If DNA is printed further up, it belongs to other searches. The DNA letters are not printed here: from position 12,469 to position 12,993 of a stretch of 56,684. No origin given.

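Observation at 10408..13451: ECF sigma + anti-sigma/T9SS-cargo hybrid + cognate PorP: candidate secretion-coupled signalling system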

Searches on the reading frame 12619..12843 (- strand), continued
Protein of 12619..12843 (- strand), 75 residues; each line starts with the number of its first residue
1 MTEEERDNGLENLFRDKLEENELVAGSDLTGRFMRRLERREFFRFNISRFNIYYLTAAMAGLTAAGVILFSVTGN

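Call 80: search_solved_structures(query=A3, max_evalue=10)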
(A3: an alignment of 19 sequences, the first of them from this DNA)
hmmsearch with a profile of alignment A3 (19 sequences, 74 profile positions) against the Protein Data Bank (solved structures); distinct sequences matched with E-value up to 10: 6.
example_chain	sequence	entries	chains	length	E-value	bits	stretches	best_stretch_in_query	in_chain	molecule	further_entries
7osv_A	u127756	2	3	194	1e-06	31.8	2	17-41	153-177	DeNovoTIM6-SB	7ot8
6z2i_A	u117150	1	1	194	0.00079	22.6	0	23-40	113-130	de novo designed TIM barrel DeNovoTIM6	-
7p12_A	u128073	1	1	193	0.0049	20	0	17-40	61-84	DeNovoTIM13-SB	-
9xa5_B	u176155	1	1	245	0.39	13.9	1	27-65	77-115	AC8 heavy chain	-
4q0w_A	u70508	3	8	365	0.66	13.2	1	3-28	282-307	DNA repair protein RAD2 | Rad2p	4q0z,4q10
4q0r_A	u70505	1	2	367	0.67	13.2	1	3-28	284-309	DNA repair protein RAD2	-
